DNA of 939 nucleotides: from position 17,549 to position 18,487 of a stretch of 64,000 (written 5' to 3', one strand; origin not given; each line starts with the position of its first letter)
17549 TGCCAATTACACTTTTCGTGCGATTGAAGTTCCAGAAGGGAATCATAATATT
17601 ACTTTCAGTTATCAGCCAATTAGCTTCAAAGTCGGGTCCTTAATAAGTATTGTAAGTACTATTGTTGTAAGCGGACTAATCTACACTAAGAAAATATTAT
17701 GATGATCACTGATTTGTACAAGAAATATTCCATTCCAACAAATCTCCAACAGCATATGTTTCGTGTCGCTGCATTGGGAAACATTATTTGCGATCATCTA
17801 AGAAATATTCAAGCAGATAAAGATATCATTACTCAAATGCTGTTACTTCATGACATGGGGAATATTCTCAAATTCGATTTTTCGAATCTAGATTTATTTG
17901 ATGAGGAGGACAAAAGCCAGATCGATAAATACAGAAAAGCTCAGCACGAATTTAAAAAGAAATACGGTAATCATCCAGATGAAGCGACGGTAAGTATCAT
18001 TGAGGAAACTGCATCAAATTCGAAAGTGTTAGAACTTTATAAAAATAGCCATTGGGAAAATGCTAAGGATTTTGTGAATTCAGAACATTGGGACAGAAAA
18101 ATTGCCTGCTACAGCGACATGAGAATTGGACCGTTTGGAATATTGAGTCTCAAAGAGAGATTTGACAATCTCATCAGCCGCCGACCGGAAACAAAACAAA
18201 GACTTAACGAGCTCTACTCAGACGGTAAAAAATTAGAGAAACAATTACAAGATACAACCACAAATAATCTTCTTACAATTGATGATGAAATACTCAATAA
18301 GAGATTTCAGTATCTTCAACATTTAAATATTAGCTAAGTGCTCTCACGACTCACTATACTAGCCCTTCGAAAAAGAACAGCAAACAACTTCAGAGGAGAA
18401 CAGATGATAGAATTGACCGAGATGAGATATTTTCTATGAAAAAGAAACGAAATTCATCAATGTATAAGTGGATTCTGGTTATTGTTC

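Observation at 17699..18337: HD-domain phosphohydrolase translationally coupled to a YfhO pair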

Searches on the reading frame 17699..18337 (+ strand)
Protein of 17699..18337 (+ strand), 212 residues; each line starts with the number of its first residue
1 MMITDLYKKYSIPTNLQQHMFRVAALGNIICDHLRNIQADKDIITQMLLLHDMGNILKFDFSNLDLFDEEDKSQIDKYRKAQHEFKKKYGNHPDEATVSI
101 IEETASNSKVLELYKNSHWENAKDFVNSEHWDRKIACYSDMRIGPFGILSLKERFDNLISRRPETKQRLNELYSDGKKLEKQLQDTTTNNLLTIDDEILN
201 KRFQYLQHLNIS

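Call 5: search_protein_families(library=pfam, proteins=[window:17699-18337:+], max_evalue=0.01)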
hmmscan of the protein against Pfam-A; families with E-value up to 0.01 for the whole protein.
window:17699-18337:+ (212 aa): 3 families
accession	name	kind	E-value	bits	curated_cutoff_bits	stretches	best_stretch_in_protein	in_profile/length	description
PF13023.12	HD_3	-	7.6e-07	29.6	22.5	1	12-86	19-90/165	HD domain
PF01966.28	HD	-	1.1e-06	29.3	22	1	18-102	3-83/116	HD domain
PF04111.17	APG6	-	0.0044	17.4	34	0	47-138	48-112/179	Apg6 BARA domain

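Call 8: find_homologous_proteins(query=window:17699-18334:+, max_evalue=0.001)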
Query window:17699-18334:+ (212 aa): 49 proteins with E <= 0.001 among 199 candidates.
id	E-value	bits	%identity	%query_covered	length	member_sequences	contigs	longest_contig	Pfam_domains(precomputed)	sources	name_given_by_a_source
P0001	5.8e-137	472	100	100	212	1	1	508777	PF01966.29,PF13023.13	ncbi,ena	-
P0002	6.5e-60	220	50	100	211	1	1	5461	PF01966.29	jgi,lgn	jgi:hypothetical protein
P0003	3.0e-58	215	48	100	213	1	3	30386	PF01966.29,PF13023.13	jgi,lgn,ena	-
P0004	2.0e-57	212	46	100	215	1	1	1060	PF13023.13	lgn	-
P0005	5.9e-56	207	48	97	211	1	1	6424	PF01966.29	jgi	jgi:hypothetical protein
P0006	6.7e-53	197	44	100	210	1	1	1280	PF01966.29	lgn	-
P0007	1.9e-52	196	49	92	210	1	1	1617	PF01966.29,PF13023.13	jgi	jgi:hypothetical protein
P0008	5.0e-52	194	47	91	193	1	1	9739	-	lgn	-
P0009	3.0e-51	192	54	70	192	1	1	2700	PF01966.29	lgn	-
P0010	1.7e-50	189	43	98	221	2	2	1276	PF01966.29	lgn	-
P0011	5.8e-40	155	39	95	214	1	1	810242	-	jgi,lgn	-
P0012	1.1e-38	151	40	100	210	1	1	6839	PF01966.29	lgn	-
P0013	1.0e-32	131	39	97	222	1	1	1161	PF01966.29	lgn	-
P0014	6.9e-32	129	37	100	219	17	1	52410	PF01966.29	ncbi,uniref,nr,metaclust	ncbi:hypothetical protein A3A93_04285 [Candidatus Roizmanbacteria bacterium RIFCSPLOWO2_01_FULL_38_1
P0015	8.2e-32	128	36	100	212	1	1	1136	-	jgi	jgi:hypothetical protein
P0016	7.0e-31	125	35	92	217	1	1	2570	PF01966.29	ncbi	-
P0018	1.4e-28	118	38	92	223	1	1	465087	-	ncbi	-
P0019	2.1e-28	117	43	75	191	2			PF01966.29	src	-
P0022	1.8e-26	111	40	87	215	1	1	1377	PF08668.19,PF01966.29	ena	-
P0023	8.1e-26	109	38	85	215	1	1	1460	PF01966.29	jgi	jgi:hypothetical protein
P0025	3.9e-25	107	35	100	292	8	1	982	PF01966.29,PF19302.5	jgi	jgi:hypothetical protein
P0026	1.0e-24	105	39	79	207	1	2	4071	PF01966.29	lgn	-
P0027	1.2e-24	105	36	76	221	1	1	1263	PF01966.29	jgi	jgi:HD domain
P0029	3.2e-24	104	33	100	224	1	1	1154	PF01966.29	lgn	-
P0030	5.6e-24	103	37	85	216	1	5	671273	PF01966.29,PF13023.13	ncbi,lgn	-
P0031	5.6e-24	103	36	85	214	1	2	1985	PF01966.29,PF13023.13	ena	-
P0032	1.7e-23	101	38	74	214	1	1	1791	PF01966.29,PF13023.13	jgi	jgi:hypothetical protein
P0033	2.1e-23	101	37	76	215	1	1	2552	PF01966.29,PF13023.13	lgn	-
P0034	5.3e-23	100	39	76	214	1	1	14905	PF01966.29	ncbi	-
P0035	5.9e-23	100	37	74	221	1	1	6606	PF01966.29,PF13023.13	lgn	-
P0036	7.8e-22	96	34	74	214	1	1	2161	PF01966.29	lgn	-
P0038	1.0e-21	96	35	85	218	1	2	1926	PF01966.29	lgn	-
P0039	1.5e-21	95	35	72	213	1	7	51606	PF01966.29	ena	-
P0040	4.6e-21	93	34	87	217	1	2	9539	PF01966.29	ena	-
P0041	6.1e-21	93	39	75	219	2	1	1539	PF01966.29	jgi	jgi:5'-deoxynucleotidase YfbR-like HD superfamily hydrolase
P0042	8.2e-21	93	33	85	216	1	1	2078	PF01966.29,PF13023.13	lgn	-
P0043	1.3e-20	92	37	86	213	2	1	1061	PF12917.14,PF01966.29,PF13023.13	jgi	jgi:hypothetical protein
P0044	2.8e-20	91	30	98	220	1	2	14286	PF01966.29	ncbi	-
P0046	4.9e-19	87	34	72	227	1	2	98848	PF01966.29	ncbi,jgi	ncbi:MAG: hypothetical protein RLZZ416_254 [Candidatus Parcubacteria bacterium]|jgi:hypothetical pro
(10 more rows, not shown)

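Call 9: search_protein_families(library=ncbifam, proteins=[window:17699-18334:+], max_evalue=1)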
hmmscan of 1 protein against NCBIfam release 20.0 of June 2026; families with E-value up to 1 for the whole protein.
window:17699-18334:+ (212 aa): 3 families
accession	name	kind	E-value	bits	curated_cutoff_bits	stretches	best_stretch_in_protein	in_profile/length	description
NF041066.2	DpdI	equivalog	0.0044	17.1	150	1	58-127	59-127/239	protein DpdI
TIGR00277.1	HDIG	domain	0.011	15.6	27.6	1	15-60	4-46/84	HDIG domain-containing metalloprotein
TIGR00648.1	recU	equivalog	0.13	12.1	176.75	0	20-81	81-142/169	Holliday junction resolvase RecU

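Call 10: search_solved_structures(query=window:17699-18334:+, max_evalue=1, show_alignments=3)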
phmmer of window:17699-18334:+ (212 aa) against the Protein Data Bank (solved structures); distinct sequences matched with E-value up to 1: 5.
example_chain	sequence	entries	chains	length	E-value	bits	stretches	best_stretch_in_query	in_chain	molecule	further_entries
4l1j_A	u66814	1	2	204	0.0063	19.4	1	6-77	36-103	HD domain-containing protein 2 | HD domain-containing protein 2 (Phosphorylate)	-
4dmb_A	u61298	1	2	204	0.0068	19.3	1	6-77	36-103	HD domain-containing protein 2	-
4l7e_A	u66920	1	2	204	0.089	15.7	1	6-77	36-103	HD domain-containing protein 2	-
4l7w_A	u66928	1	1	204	0.17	14.7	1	6-77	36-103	HD domain-containing protein 2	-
6nuk_A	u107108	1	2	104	0.18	14.6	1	53-136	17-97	Ferredog-Diesel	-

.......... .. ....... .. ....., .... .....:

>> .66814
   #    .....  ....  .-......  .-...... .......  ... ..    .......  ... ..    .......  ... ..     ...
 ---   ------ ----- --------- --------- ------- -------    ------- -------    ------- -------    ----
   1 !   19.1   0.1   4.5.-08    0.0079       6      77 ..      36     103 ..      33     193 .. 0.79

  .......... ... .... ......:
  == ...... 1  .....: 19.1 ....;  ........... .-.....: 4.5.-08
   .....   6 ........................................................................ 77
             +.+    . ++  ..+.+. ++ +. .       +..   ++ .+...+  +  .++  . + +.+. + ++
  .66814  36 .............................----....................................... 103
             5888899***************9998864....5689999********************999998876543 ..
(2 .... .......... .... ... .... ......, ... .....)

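Call 12: find_related_loci(query=A1, collection=genome_contigs, flank=10000)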
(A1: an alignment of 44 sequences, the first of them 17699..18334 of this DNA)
Query A1 (212 aa) in genome_contigs; peptide patterns used: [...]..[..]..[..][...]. (x = any residue, [..] = any of these).
468 stretches matched a pattern; 427 encode a relative of the query (tblastn E <= 1e-3); the best 80 are kept; 80 distinct loci.
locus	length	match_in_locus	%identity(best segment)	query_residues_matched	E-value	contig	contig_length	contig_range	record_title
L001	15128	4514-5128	45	1-205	1e-63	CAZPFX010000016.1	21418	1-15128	MAG TPA_asm: uncultured Pseudomonadales bacterium isolate SRP118108_co5_543 genome assembly, contig: NODE_2079_length_21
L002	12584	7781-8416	46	1-212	2e-58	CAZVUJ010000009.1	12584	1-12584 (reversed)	MAG TPA_asm: uncultured Pseudomonadales bacterium isolate SRP192515_co2_107 genome assembly, contig: NODE_4170_length_12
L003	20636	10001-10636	43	1-212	3e-55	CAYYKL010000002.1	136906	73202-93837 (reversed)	MAG TPA_asm: uncultured Pseudomonadales bacterium isolate SRP192515_co2_10 genome assembly, contig: NODE_71_length_13690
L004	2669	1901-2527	44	1-207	1e-52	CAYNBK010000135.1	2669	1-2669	MAG TPA_asm: uncultured Pseudomonadales bacterium isolate binchicken_co387_550 genome assembly, contig: NODE_56673_lengt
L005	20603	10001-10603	43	1-197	3e-46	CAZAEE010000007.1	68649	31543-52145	MAG TPA_asm: uncultured Gammaproteobacteria bacterium isolate SRP200132_co2_487 genome assembly, contig: NODE_185_length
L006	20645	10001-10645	37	1-211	2e-45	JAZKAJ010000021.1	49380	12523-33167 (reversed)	MAG: Patescibacteria group bacterium isolate ADI_H3L2_1_122_18_3-bin016 ADIH3L21_B016_0_000000000021, whole genome shotg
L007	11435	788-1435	36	1-211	2e-42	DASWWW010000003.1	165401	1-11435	MAG TPA_asm: Candidatus Paceibacterota bacterium isolate SMAG_U3666 k141_743313, whole genome shotgun sequence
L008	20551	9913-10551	37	1-207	6e-41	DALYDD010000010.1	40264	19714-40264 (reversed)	MAG TPA_asm: Candidatus Paceibacterota bacterium isolate CTOTU14218 NODE_179_length_40264_cov_4.035490, whole genome sho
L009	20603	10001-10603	38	1-196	4e-40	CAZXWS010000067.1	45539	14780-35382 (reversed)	MAG TPA_asm: uncultured Gammaproteobacteria bacterium isolate SRP135725_co2_706 genome assembly, contig: k141_2892330, w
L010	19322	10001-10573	39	1-184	2e-39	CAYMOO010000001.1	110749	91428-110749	MAG TPA_asm: uncultured Gammaproteobacteria bacterium isolate SRP278252_co2_62 genome assembly, contig: NODE_238_length_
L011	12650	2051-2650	38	1-196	4e-39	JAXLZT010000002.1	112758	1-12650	MAG: Candidatus Paceibacterota bacterium isolate STL-PAT9 C4.155.fa-2, whole genome shotgun sequence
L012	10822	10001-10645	37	1-212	8e-39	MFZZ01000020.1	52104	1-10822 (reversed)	MAG: Candidatus Roizmanbacteria bacterium RIFCSPHIGHO2_12_FULL_38_13 rifcsphigho2_12_scaffold_2124, whole genome shotgun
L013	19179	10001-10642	37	1-211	8e-38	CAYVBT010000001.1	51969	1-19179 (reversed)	MAG TPA_asm: uncultured Candidatus Saccharibacteria bacterium isolate binchicken_co113_107 genome assembly, contig: NODE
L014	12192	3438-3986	42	1-183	5e-38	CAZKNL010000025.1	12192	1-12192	MAG TPA_asm: uncultured Pseudomonadales bacterium isolate SRP200132_co2_242 genome assembly, contig: NODE_4612_length_12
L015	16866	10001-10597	36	1-196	2e-37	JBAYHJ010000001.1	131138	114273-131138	MAG: Candidatus Paceibacterota bacterium isolate SO_2016_GW1_147 scaffold00304_OW334_2016, whole genome shotgun sequence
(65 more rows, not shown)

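Call 23: find_encoding_contigs(protein=P0001, flank=3000, max_places=2)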
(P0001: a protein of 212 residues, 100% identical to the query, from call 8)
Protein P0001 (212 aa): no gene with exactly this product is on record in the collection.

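Call 24: find_encoding_contigs(protein=P0003, flank=10000, max_places=3)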
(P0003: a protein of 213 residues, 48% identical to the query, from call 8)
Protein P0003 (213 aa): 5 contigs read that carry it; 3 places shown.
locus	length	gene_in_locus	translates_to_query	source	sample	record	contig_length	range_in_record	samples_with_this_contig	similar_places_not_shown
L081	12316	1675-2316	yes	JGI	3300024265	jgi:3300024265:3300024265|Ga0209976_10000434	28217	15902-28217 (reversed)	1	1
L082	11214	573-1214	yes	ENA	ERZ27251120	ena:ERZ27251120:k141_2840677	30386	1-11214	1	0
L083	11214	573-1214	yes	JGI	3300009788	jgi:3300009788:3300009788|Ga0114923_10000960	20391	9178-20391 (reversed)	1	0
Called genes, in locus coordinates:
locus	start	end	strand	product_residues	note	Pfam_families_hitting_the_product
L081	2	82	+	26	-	?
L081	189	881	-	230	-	PF14329:DUF4386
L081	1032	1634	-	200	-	PF00702:Hydrolase, PF13419:HAD_2, PF13242:Hydrolase_like (weak)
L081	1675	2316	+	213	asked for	PF13023:HD_3 (weak), PF01966:HD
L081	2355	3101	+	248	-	PF01522:Polysacc_deac_1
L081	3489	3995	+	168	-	PF21095:CarD_C (weak)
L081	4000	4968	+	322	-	PF14397:ATPgrasp_ST (faint), PF14398:ATPgrasp_YheCD (faint), PF01071:GARS_A (faint), PF02655:ATP-grasp_3, PF02955:GSH-S_ATP (weak), PF08443:RimK, PF07478:Dala_Dala_lig_C (faint), PF08443:RimK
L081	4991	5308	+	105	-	PF03819:MazG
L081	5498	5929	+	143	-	-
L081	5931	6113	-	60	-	-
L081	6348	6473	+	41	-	-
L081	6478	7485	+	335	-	PF00586:AIRS, PF02769:AIRS_C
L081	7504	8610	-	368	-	PF03816:LytR_cpsA_psr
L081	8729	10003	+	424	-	PF25919:BSH_CusB (weak), PF25990:Beta-barrel_YknX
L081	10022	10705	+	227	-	PF00005:ABC_tran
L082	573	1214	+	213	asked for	PF13023:HD_3 (weak), PF01966:HD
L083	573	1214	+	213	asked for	PF13023:HD_3 (weak), PF01966:HD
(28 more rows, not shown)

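Call 25: find_encoding_contigs(protein=P0002, flank=10000, max_places=2)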
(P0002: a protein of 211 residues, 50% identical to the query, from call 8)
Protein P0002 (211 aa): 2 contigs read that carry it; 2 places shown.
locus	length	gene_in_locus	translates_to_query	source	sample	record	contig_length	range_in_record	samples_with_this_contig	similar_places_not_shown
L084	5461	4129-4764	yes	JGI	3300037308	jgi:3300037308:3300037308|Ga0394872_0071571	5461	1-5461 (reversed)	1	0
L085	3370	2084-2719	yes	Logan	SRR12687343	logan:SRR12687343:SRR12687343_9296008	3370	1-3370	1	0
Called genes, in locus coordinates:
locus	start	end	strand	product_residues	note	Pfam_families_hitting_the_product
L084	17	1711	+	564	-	PF09586:YfhO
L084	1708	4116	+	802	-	PF09586:YfhO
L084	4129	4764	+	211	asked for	PF01966:HD (weak)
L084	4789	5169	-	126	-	PF07883:Cupin_2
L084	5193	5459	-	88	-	?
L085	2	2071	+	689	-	?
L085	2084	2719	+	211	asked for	PF01966:HD (weak)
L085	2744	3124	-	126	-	PF07883:Cupin_2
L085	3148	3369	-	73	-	?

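Call 26: find_encoding_contigs(protein=P0005, flank=10000, max_places=2)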
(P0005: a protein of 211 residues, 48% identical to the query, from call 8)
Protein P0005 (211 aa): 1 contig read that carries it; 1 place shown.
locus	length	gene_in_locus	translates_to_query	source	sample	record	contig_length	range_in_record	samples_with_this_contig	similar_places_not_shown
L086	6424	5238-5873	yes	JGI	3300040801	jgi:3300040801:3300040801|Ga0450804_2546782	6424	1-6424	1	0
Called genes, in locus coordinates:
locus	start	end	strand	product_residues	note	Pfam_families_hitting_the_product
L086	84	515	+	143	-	-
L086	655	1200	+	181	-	PF00149:Metallophos, PF12850:Metallophos_2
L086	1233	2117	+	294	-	-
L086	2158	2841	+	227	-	-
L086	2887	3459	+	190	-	-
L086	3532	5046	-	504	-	-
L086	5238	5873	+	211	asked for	PF01966:HD (weak)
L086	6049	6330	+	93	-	PF12850:Metallophos_2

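Call 27: find_encoding_contigs(protein=P0008, flank=10000, max_places=2)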
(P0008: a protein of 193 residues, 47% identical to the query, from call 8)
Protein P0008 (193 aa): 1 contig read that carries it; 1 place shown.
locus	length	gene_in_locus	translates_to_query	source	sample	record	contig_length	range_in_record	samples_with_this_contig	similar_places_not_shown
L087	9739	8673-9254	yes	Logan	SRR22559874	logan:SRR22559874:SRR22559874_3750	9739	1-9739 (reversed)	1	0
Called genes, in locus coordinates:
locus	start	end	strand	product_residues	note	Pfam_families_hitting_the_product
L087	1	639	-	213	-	?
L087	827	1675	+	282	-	PF01149:Fapy_DNA_glyco, PF06831:H2TH, PF06827:zf-FPG_IleRS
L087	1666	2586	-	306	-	PF00056:Ldh_1_N, PF02866:Ldh_1_C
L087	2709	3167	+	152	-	PF00085:Thioredoxin, PF13899:Thioredoxin_7 (weak), PF13098:Thioredoxin_2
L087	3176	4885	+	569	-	PF02683:DsbD_TM, PF11376:DUF3179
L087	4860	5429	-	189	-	PF03358:FMN_red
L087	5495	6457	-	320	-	-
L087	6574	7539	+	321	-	PF01869:BcrAD_BadFG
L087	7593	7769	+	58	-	-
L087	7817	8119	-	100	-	PF07659:DUF1599 (faint)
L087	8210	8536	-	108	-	-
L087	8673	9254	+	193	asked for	-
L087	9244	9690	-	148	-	PF23951:DUF7282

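Call 28: find_encoding_contigs(protein=P0011, flank=10000, max_places=2)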
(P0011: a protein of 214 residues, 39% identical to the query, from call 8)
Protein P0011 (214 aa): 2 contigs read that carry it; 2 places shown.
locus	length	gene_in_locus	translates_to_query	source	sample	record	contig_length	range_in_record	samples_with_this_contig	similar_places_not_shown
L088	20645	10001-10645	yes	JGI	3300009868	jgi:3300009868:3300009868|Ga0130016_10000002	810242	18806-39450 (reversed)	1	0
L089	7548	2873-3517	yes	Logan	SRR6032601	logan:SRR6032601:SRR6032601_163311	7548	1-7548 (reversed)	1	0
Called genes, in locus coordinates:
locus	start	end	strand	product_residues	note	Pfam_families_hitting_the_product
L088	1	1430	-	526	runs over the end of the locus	-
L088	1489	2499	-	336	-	-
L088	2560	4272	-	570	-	PF06739:SBBP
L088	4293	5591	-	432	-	-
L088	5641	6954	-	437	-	PF17892:Cadherin_5 (weak), PF17963:Big_9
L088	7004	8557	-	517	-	-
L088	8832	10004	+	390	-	PF01966:HD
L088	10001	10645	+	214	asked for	-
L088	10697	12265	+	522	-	PF01435:Peptidase_M48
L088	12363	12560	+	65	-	-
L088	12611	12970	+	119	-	-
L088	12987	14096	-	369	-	-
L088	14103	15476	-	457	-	-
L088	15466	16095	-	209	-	-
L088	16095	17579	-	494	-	-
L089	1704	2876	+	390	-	PF01966:HD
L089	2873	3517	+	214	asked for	-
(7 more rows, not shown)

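Call 29: find_encoding_contigs(protein=P0012, flank=10000, max_places=2)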
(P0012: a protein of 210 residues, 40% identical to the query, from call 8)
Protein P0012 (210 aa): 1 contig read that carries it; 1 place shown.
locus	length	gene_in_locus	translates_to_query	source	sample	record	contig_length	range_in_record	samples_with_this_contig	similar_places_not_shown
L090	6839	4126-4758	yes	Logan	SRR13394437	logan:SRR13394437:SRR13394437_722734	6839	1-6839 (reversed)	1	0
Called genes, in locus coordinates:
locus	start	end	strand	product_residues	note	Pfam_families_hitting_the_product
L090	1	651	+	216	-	?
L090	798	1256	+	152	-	PF02381:MraZ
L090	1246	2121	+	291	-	PF01795:Methyltransf_5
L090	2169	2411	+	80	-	-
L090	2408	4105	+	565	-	PF03717:PBP_dimer, PF13354:Beta-lactamase2 (faint), PF00905:Transpeptidase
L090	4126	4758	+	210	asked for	PF01966:HD (weak)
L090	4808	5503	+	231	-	PF01797:Y1_Tnp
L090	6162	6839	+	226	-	?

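Call 31: search_solved_structures(query=A1, max_evalue=1, show_alignments=3)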
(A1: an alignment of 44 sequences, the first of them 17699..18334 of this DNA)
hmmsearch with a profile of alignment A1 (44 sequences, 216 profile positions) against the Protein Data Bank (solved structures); distinct sequences matched with E-value up to 1: 18.
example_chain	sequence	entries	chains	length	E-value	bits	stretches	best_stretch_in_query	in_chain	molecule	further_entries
4dmb_A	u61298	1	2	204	2.2e-05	27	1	6-84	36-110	HD domain-containing protein 2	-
4l1j_A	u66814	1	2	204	2.3e-05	27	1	6-83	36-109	HD domain-containing protein 2 | HD domain-containing protein 2 (Phosphorylate)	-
1xx7_A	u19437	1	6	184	7.4e-05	25.3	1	15-96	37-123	oxetanocin-like protein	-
4l7e_A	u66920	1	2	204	0.0011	21.5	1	6-84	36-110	HD domain-containing protein 2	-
4l7w_A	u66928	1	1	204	0.0027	20.2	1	6-84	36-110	HD domain-containing protein 2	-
2paq_A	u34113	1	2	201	0.0038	19.7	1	14-86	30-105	5'-deoxynucleotidase YfbR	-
5yox_A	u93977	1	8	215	0.006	19.1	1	16-85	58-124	HD domain-containing protein YGL101W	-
2par_A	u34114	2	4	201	0.0075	18.8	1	14-86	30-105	5'-deoxynucleotidase YfbR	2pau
3b57_A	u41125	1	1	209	0.0081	18.7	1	89-211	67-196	Lin1889 protein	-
5tk6_A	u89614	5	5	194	0.017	17.6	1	17-58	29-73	OxsA protein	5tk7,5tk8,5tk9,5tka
2cqz_A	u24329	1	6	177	0.019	17.5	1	14-89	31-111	177aa long hypothetical protein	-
3hc1_A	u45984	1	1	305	0.039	16.4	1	15-69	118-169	uncharacterized HDOD domain protein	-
3mzo_A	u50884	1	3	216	0.05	16.1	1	15-97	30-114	Lin2634 protein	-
2zme_B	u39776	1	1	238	0.064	15.7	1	140-213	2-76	Vacuolar protein-sorting-associated protein 36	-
1ynb_A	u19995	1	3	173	0.77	12.2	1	12-65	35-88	hypothetical protein AF1432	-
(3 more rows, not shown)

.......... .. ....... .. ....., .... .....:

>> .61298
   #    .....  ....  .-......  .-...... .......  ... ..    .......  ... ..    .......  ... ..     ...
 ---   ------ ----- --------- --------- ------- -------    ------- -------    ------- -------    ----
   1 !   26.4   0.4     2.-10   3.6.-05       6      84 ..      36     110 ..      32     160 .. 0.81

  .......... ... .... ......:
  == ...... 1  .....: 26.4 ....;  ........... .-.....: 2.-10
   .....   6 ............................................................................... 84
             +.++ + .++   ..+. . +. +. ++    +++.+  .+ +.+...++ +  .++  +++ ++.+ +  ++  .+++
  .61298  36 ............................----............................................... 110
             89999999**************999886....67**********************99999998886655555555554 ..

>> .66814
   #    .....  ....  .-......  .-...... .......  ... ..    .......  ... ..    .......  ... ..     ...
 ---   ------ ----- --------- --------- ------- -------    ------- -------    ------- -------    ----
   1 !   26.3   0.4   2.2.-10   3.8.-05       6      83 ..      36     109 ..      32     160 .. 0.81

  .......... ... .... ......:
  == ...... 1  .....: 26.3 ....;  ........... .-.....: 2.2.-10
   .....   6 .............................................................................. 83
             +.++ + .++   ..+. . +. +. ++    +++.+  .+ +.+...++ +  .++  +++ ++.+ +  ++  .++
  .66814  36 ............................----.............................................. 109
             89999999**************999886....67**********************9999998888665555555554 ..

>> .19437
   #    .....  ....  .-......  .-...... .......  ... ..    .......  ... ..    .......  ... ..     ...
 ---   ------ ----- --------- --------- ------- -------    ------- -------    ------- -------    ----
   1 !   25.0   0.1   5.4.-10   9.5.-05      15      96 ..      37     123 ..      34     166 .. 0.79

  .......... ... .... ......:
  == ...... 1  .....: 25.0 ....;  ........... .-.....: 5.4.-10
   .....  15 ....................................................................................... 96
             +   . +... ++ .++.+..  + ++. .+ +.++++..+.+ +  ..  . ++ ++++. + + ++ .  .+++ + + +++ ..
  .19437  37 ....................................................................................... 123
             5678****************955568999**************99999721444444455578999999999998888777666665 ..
